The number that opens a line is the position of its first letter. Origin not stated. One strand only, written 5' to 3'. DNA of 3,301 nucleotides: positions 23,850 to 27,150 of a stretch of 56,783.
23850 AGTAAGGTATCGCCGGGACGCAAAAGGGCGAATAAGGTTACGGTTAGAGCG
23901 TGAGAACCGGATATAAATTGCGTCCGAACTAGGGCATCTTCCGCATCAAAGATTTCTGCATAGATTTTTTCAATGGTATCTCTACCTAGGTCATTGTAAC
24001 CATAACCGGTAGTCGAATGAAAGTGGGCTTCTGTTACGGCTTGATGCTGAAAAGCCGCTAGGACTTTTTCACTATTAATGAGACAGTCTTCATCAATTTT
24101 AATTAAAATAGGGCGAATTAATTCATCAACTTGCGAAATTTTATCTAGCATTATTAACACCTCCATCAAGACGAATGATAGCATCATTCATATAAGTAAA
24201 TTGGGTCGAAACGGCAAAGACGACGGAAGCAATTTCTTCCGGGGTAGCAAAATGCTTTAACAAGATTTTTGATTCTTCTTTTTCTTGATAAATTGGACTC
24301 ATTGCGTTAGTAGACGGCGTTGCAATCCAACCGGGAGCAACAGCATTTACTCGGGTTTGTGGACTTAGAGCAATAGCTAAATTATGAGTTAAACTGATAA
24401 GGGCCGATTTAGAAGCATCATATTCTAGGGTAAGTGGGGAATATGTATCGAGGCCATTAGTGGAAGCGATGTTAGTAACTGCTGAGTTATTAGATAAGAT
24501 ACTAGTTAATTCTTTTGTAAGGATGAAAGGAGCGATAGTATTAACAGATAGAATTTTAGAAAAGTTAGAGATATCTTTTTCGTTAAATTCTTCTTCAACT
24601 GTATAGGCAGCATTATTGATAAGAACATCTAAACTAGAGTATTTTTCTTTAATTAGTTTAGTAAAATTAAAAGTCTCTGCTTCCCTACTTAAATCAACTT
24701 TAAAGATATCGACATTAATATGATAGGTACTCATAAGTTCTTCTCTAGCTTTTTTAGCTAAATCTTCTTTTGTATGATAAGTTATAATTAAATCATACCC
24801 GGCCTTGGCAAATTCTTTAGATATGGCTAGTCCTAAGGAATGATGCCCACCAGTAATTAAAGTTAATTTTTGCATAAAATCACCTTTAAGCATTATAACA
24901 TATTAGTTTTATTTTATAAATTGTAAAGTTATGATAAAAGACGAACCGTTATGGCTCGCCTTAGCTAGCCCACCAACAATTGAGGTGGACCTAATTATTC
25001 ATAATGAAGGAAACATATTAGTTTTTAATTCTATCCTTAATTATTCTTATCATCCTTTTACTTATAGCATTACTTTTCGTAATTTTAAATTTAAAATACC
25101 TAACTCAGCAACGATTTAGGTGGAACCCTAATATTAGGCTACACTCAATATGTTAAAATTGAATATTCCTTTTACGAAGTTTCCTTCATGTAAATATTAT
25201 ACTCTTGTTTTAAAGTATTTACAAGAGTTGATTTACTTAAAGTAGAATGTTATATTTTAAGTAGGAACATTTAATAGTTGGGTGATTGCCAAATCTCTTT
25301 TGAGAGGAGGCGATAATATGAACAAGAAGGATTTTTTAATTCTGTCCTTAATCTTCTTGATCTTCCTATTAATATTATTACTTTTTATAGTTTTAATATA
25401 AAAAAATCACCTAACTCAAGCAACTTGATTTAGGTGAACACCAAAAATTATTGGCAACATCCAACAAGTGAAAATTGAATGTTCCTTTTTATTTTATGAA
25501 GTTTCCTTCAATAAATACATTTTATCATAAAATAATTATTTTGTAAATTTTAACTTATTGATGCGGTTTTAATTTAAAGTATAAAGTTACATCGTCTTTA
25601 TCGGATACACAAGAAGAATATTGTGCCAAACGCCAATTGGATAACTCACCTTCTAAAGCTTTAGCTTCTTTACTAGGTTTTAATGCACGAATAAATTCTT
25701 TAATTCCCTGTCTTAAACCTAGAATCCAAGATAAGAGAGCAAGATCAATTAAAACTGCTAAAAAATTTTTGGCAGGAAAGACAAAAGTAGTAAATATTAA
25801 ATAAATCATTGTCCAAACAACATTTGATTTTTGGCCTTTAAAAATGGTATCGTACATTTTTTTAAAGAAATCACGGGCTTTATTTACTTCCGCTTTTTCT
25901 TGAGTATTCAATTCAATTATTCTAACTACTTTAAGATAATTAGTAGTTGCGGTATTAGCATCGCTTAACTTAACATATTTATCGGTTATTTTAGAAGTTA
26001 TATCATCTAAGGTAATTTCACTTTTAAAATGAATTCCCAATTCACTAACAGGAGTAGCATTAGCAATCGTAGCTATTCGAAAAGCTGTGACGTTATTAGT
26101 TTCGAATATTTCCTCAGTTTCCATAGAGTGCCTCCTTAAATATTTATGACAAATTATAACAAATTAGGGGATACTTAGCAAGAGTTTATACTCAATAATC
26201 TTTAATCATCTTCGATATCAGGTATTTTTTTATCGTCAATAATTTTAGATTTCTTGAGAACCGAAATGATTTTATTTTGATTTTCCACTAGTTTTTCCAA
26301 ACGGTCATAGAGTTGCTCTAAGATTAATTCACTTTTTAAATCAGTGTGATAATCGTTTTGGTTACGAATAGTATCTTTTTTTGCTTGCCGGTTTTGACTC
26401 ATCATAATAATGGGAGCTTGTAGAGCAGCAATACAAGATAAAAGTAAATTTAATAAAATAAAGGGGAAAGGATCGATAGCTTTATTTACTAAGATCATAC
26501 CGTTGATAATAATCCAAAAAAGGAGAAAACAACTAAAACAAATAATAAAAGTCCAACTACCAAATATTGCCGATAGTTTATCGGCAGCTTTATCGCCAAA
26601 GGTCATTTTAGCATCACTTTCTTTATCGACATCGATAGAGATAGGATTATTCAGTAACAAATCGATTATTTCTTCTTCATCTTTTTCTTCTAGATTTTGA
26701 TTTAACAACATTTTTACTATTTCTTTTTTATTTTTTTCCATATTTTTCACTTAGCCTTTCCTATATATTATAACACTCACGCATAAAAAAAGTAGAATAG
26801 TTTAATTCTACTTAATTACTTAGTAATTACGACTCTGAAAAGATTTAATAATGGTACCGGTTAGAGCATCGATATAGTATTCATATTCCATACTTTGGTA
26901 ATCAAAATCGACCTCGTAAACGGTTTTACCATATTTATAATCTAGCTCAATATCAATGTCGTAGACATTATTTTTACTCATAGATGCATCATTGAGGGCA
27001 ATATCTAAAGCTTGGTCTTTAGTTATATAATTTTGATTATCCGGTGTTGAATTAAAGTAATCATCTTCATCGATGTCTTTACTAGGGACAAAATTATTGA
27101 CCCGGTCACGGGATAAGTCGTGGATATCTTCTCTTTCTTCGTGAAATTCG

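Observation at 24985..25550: Duplicated ~200-bp module resembling a type I toxin-antitoxin locus: 27-aa hydrophobic peptide ORF plus convergent antisense sRNA (one intact, one decayed copy)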

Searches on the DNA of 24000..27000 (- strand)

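Call 3: search_rna_families(source=window, start=24000, end=27000, threshold=evalue, max_evalue=10, show_alignments=3)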
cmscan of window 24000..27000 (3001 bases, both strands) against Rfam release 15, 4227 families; matches with E-value up to 10: 3.
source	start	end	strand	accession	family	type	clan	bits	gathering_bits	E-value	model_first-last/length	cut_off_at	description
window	24574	24659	-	RF01871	MALAT1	Gene; lncRNA;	-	23.4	70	4.9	1-95/95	no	Metastasis associated lung adenocarcinoma transcript 1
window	26185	26242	-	RF01600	snoR25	Gene; snRNA; snoRNA; CD-box;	-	22.5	50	3.4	1-70/70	no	small nucleolar RNA snoR25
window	24707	24857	+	RF01971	RMST_10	Gene; lncRNA;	-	20.1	55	3.4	1-154/154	no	Rhabdomyosarcoma 2 associated transcript conserved region 10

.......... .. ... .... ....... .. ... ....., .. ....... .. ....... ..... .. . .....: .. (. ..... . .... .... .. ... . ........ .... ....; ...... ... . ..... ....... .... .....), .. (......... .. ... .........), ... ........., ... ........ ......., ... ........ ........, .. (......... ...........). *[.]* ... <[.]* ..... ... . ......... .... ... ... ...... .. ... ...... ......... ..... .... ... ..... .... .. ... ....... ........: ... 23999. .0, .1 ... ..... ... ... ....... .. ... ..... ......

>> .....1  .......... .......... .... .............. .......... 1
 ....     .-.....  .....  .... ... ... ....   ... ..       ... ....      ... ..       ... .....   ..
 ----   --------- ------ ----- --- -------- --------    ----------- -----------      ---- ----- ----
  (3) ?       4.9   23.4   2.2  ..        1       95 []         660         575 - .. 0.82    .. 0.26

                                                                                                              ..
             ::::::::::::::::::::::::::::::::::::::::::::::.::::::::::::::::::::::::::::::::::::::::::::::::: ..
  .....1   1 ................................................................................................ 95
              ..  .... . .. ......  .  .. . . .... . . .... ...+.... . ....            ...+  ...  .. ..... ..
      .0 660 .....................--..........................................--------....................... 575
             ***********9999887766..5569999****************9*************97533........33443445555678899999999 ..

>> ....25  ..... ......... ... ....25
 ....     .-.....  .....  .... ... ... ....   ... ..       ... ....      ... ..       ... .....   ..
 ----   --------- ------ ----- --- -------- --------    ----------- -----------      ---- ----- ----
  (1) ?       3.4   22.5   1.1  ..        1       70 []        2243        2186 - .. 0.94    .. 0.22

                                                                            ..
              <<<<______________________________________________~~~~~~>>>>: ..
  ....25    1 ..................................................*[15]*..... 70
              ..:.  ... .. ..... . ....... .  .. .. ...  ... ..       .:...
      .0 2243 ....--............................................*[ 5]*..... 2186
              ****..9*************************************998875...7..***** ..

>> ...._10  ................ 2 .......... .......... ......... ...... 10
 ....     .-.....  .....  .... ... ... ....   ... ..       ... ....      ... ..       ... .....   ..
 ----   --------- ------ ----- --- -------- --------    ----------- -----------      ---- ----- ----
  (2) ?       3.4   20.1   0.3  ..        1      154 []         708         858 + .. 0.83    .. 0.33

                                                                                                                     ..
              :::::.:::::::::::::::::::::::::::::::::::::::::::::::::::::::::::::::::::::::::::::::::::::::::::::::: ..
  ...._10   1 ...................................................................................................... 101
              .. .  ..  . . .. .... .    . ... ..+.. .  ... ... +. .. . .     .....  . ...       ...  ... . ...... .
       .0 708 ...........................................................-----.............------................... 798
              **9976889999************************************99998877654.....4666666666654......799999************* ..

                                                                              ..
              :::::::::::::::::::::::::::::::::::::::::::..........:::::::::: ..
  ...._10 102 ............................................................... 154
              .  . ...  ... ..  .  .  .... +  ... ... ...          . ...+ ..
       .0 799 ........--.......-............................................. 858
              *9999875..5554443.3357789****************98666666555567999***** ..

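Call 38: build_rna_model(alignment_id=A2)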
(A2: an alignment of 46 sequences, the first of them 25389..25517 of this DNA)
Model R1 built from alignment A2 (46 sequences, 162 columns); structure: RNAalifold consensus.
model positions 130; base pairs 19; branch points 2; effective number of sequences 2.39; information 0.59 bits per position. Calibrated on 0.2 Mb of random sequence (short: E-values are rough).
structure used (alignment columns):
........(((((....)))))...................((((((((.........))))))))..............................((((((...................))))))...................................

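Call 39: search_with_rna_model(model_id=R1, sources=[window, L007, L008, L009, L010, L011, L012, L013, L014, L015, L016, L017, L018, L019, L020, L021, L022, L023, L024, L025, L026, L027, L028, L029, L030, L031, L032, L033, L034, L035, L036, L037, L038, L039, L040, L041, L042, L043, L044, L045, L046, L047, L048, L049], max_evalue=1)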
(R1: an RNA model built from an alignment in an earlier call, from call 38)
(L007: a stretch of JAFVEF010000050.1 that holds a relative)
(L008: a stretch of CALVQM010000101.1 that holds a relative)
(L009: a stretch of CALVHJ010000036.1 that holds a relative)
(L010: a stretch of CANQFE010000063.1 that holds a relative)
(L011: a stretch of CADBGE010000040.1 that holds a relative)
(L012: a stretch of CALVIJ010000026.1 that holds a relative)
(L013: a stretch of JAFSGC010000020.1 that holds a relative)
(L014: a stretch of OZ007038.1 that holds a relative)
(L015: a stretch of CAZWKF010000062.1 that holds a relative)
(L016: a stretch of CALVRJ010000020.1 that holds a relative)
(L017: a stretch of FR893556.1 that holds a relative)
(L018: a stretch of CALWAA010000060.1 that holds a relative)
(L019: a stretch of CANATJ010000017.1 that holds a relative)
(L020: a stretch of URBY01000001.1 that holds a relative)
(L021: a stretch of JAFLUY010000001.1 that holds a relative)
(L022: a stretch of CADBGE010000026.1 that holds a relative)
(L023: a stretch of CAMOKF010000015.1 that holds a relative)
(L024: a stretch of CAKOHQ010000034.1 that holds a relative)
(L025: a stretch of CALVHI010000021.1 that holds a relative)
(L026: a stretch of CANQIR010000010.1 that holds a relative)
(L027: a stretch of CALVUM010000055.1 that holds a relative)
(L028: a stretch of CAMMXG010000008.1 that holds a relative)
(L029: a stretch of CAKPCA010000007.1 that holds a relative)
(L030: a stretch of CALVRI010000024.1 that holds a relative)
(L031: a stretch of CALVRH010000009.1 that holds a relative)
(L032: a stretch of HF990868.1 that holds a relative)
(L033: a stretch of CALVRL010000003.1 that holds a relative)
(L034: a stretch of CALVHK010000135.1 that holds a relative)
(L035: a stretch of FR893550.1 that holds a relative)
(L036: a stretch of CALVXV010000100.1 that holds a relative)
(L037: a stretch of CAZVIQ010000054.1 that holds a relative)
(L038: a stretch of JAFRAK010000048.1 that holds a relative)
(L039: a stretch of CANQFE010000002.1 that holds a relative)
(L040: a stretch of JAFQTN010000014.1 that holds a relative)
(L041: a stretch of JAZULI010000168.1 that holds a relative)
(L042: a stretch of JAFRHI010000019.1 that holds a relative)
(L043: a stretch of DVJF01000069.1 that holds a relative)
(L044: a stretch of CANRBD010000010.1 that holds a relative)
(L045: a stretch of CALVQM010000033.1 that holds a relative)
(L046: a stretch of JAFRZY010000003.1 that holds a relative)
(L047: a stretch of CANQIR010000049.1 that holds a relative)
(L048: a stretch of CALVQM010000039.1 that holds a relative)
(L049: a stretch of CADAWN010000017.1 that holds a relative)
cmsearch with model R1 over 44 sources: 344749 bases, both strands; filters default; matches with E-value up to 1: 90.
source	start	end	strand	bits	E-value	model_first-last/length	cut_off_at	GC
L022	1564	1692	+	135.3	7.9e-24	1-130/130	no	0.29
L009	2462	2589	+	126.9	3.7e-22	1-130/130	no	0.31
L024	4487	4616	-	126.8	3.8e-22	1-130/130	no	0.29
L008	2530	2660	-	126.1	5.4e-22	1-130/130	no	0.29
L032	4255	4385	-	125.9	5.7e-22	1-130/130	no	0.27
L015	4507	4631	-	125.1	8.6e-22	1-130/130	no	0.3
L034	2454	2582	-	125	8.8e-22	1-130/130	no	0.29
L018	4705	4833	+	124.7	1e-21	1-130/130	no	0.29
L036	3086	3213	+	121.9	3.6e-21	1-130/130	no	0.29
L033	152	281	+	121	5.5e-21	1-130/130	no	0.28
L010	247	382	-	120.3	7.7e-21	1-130/130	no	0.29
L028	7632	7759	-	119.5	1.1e-20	1-130/130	no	0.3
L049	1996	2123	+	119.3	1.2e-20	1-130/130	no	0.3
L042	2866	2996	-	118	2.2e-20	1-130/130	no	0.27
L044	3498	3627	+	117.7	2.6e-20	1-130/130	no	0.25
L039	5368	5496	+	117.6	2.7e-20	1-130/130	no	0.29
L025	7269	7397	-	117.2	3.1e-20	1-130/130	no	0.28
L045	5533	5656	+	117.1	3.3e-20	1-130/130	no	0.31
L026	1957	2087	-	116.4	4.7e-20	1-130/130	no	0.27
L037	4583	4705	-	115.3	7.5e-20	1-130/130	no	0.31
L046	5057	5179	-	115.1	8.3e-20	1-130/130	no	0.28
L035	7391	7522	+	114.8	9.8e-20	1-130/130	no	0.27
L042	2451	2579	-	113.5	1.7e-19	1-130/130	no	0.3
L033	507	634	+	113.5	1.7e-19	1-130/130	no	0.28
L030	1626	1756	+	113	2.2e-19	1-130/130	no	0.27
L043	1487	1615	-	111.9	3.6e-19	1-130/130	no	0.32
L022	457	591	+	111.4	4.6e-19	1-130/130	no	0.25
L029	5533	5665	-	111.3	4.9e-19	1-130/130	no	0.26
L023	4701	4831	-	111.2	5e-19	1-130/130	no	0.28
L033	861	997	+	110.3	7.8e-19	1-130/130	no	0.29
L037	4916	5040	-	109.8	9.4e-19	1-130/130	no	0.3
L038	7548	7683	+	109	1.4e-18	1-130/130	no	0.24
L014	6174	6302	-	108.4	1.8e-18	1-130/130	no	0.31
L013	1418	1536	-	105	9e-18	1-130/130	no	0.27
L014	6533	6658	-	104.2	1.3e-17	1-130/130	no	0.29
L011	1070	1192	+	104.1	1.4e-17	1-130/130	no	0.32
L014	794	921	-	103.8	1.5e-17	1-130/130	no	0.28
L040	5072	5203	+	103.6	1.7e-17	1-130/130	no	0.23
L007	5489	5618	+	103.3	1.9e-17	1-130/130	no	0.27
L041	1333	1466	+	103.3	2e-17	1-130/130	no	0.26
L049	2339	2468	+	101.7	4e-17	1-130/130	no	0.26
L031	1972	2102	-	100.8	6e-17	1-130/130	no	0.31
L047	3556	3690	+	100.1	8.2e-17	1-130/130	no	0.3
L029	6947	7078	-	99.8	9.8e-17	1-130/130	no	0.25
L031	4123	4248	-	98.8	1.5e-16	1-130/130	no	0.29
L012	2254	2380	-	97.2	3.2e-16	1-130/130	no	0.29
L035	5980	6110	+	95.9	5.9e-16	1-130/130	no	0.3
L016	5029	5162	-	95.5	6.9e-16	1-130/130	no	0.29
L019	613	745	-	93.3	1.9e-15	1-130/130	no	0.31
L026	1643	1764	-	93.3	1.9e-15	1-130/130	no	0.28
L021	5207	5327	+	91.3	4.7e-15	1-130/130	no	0.31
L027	3743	3864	+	90.1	8.4e-15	1-130/130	no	0.32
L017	3902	4027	+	89.2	1.3e-14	1-130/130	no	0.27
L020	154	280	-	87.3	3e-14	1-130/130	no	0.27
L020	504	632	-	81.7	3.9e-13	1-130/130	no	0.32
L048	1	91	-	80.4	7.3e-13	1-90/130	3'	0.32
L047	3247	3364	+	57.4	2.9e-08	1-130/130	no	0.31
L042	2447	2564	+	32.4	0.0028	1-130/130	no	0.3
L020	497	615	+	30.4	0.0072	1-130/130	no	0.32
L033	169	286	-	29.5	0.011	1-130/130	no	0.26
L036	3101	3220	-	28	0.021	1-130/130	no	0.28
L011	1084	1197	-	27.2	0.031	1-130/130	no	0.31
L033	522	637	-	27.1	0.033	1-130/130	no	0.28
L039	5383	5501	-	26.8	0.036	1-130/130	no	0.29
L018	4720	4836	-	26.5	0.044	1-130/130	no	0.29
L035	7406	7526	-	26.4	0.045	1-130/130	no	0.25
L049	2353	2455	-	26.1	0.05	1-130/130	no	0.26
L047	5879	5972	+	26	0.054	1-130/130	no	0.29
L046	5061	5164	+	25.6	0.064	1-130/130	no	0.28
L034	2449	2567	+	25.6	0.064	1-130/130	no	0.29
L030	1623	1714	-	25.6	0.066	1-130/130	no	0.26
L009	2477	2594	-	25.5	0.068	1-130/130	no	0.31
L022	451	552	-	24.7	0.097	1-130/130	no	0.25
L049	2010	2119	-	24.1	0.13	1-130/130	no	0.31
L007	5503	5622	-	23.6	0.16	1-130/130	no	0.27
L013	1426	1522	+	23.4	0.18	1-130/130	no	0.29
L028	7612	7744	+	23.4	0.18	1-130/130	no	0.3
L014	6535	6645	+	22.9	0.22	1-130/130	no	0.3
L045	5547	5661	-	22.8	0.24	1-130/130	no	0.31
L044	3513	3632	-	22.4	0.28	1-130/130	no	0.24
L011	1230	1352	-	22.1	0.32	1-130/130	no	0.28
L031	1971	2089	+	21.6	0.41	1-130/130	no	0.3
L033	853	952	-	21.5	0.43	1-130/130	no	0.27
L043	1482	1601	+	21.2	0.49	1-130/130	no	0.32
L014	6169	6289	+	21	0.54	1-130/130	no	0.31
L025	7266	7382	+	20.8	0.6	1-130/130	no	0.28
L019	609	730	+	20.7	0.62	1-130/130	no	0.31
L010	242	367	+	19.9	0.9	1-130/130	no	0.27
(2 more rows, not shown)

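Call 44: search_dna_similar(query=window:25228-25550:+, collection=plasmids, mode=distant, max_evalue=0.001)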
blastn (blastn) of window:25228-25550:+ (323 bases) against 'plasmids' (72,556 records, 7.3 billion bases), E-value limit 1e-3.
No match.

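Call 45: search_dna_similar(query=window:25228-25550:+, collection=phages, mode=distant, max_evalue=0.001)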
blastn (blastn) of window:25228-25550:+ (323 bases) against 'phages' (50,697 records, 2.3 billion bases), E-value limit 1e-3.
No match.

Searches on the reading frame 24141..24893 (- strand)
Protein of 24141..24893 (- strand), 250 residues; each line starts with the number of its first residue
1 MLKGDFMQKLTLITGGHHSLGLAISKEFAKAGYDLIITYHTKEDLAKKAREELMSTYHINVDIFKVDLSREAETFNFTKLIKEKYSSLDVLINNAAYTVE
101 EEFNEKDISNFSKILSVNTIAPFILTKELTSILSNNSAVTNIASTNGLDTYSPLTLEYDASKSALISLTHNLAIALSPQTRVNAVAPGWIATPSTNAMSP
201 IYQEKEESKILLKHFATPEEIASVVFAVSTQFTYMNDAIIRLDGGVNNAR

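Call 6: search_protein_families(library=pfam, proteins=[window:24141-24893:-], max_evalue=1)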
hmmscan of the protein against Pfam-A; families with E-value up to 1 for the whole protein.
window:24141-24893:- (250 aa): 8 families
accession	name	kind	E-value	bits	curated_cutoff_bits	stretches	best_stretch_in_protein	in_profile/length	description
PF13561.12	adh_short_C2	-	6.3e-42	144.2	27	1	18-247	6-236/236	Enoyl-(Acyl carrier protein) reductase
PF00106.31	adh_short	-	2e-35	122.5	26.6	1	10-197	2-189/195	short chain dehydrogenase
PF08659.16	KR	-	1.8e-06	28.4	22.6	1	12-118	4-112/180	KR domain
PF24141.1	LRR_ComC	-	0.002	18.3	27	1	62-162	86-186/288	EGF-like domain-containing protein ComC LRR domain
PF01370.27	Epimerase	-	0.0029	17.5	20.9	1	12-107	2-83/240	NAD dependent epimerase/dehydratase family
PF09198.16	T4-Gluco-transf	-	0.013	15.7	27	1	61-141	12-90/167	Bacteriophage T4 beta-glucosyltransferase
PF03033.26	Glyco_transf_28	-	0.04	14.4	26.2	1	14-71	8-65/139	Glycosyltransferase family 28 N-terminal domain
PF04321.23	RmlD_sub_bind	-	0.06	12.9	27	1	11-99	3-63/287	RmlD substrate binding domain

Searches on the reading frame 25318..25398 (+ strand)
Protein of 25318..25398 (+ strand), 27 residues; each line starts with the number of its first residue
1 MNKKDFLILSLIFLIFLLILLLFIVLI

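Call 6: search_protein_families(library=pfam, proteins=[window:25318-25398:+], max_evalue=1)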
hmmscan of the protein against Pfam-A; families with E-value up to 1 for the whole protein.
seq(27 aa): 0 families

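Call 11: search_protein_families(library=ncbifam, proteins=[window:25318-25398:+], max_evalue=1)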
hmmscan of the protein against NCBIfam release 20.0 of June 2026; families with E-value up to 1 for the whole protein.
seq(27 aa): 0 families

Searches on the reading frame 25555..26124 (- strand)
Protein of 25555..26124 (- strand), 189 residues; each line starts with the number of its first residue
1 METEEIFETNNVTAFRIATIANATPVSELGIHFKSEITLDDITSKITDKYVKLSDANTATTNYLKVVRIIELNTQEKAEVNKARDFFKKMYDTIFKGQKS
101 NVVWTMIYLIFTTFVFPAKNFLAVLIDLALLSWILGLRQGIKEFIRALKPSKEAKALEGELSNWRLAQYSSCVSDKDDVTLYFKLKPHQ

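Call 6: search_protein_families(library=pfam, proteins=[window:25555-26124:-], max_evalue=1)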
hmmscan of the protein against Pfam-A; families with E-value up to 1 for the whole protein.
window:25555-26124:- (189 aa): 0 families

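Call 10: find_encoding_contigs(protein=window:25555-26124:-, flank=4000, max_places=10)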
Protein window:25555-26124:- (189 aa): 6 contigs read that carry it; 6 places shown.
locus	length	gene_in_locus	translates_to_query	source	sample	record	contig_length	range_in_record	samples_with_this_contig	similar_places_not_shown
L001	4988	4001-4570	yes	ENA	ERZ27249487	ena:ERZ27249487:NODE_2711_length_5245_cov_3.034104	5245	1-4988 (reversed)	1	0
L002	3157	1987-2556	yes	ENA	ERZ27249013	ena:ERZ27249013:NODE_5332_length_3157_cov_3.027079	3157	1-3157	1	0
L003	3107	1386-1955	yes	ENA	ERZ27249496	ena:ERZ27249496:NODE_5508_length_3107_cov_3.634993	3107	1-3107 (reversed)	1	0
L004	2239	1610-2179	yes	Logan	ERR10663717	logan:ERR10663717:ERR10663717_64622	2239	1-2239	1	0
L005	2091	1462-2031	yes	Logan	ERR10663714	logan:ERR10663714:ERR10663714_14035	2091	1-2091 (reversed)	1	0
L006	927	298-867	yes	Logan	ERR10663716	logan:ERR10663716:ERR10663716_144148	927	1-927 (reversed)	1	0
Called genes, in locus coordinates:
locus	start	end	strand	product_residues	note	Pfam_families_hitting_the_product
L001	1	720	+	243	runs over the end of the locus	PF13476:AAA_23, PF02463:SMC_N (faint), PF13175:AAA_15 (weak), PF13555:AAA_29 (faint), PF00005:ABC_tran (weak), PF13304:AAA_21 (weak), PF13175:AAA_15, PF13304:AAA_21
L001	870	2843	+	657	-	PF01943:Polysacc_synt (faint), PF01554:MatE, PF13189:Cytidylate_kin2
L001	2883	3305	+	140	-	PF03413:PepSY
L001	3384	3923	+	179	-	PF06210:DUF1003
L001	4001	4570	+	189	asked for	-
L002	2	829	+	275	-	?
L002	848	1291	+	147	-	PF03413:PepSY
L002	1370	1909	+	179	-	PF06210:DUF1003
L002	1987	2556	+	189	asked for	-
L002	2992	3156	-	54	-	?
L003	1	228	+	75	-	?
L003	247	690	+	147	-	PF03413:PepSY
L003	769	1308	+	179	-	PF06210:DUF1003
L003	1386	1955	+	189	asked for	-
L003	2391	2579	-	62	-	-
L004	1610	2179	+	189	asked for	-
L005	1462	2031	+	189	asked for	-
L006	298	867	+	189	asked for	-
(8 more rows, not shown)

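Call 11: search_protein_families(library=ncbifam, proteins=[window:25555-26124:-], max_evalue=1)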
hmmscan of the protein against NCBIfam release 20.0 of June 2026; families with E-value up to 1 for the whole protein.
window:25555-26124:- (189 aa): 0 families
